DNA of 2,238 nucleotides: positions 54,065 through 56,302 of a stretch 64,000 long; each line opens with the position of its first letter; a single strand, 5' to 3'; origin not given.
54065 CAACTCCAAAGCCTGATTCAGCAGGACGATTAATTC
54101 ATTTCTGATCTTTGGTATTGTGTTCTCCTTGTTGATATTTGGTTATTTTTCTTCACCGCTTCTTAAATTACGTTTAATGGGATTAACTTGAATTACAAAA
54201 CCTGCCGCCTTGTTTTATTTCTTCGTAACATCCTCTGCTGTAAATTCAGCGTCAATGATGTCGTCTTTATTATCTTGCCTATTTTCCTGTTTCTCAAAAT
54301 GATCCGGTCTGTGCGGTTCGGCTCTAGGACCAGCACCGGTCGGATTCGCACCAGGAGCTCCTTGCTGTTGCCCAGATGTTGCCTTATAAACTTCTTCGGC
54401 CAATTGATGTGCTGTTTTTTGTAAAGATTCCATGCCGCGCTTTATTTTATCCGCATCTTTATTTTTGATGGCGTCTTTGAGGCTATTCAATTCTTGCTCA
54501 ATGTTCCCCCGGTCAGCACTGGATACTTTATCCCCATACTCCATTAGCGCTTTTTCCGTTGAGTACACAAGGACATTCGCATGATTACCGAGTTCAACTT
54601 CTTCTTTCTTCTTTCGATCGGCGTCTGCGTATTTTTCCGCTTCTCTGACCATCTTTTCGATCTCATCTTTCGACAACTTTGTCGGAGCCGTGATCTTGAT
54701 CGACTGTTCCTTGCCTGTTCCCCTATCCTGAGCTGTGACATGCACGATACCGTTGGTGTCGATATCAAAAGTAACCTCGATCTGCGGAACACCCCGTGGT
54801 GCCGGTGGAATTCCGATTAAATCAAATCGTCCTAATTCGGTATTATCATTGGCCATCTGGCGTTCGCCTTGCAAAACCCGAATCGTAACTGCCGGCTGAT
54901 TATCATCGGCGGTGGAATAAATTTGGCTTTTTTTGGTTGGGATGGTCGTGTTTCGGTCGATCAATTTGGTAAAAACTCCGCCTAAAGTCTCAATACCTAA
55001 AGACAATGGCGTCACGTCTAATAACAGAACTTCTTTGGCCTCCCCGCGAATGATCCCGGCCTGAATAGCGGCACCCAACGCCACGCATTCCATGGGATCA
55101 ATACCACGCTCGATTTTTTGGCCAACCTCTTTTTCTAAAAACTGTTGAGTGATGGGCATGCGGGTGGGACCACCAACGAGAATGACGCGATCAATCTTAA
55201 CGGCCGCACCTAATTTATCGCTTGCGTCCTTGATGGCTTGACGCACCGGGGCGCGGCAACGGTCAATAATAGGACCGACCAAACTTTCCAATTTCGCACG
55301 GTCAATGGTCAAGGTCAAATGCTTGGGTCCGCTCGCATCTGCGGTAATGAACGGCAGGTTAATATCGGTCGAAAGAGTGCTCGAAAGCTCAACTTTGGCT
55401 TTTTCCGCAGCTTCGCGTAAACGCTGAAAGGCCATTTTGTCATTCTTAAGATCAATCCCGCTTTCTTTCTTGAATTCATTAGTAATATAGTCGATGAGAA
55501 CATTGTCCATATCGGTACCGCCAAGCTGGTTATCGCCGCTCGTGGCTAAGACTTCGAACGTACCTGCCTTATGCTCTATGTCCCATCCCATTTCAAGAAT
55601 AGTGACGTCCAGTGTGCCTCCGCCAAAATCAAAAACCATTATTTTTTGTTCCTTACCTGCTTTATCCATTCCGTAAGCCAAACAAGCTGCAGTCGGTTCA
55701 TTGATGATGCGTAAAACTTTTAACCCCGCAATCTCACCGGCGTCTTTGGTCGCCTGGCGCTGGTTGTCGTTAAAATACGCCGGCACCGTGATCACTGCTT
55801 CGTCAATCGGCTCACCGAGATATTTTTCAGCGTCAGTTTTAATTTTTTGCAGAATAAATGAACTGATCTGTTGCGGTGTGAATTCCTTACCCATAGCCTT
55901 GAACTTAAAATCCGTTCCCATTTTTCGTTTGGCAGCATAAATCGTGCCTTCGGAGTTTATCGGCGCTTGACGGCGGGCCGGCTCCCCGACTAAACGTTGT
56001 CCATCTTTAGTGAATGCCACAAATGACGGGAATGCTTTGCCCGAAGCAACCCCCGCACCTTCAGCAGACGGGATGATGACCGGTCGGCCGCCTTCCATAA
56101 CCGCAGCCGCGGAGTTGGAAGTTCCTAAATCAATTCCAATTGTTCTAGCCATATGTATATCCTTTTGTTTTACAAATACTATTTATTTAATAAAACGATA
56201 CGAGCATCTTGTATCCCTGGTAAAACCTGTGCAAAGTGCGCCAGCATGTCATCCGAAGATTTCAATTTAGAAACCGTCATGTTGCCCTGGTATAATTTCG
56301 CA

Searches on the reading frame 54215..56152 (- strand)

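Call 33: search_protein_families(library=pfam, proteins=[window:54215-56152:-], max_evalue=0.001)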
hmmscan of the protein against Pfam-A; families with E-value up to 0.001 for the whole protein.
window:54215-56152:- (645 aa): 3 families
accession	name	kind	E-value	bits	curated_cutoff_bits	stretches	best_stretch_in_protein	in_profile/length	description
PF00012.26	HSP70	-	6.9e-221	735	20.6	2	84-589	101-598/599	Hsp70 protein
PF06723.19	MreB_Mbl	-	6.1e-18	65.2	27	1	4-363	3-317/327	MreB/Mbl protein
PF02782.22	FGGY_C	-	0.0006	20.1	27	0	302-366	134-195/198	FGGY family of carbohydrate kinases, C-terminal domain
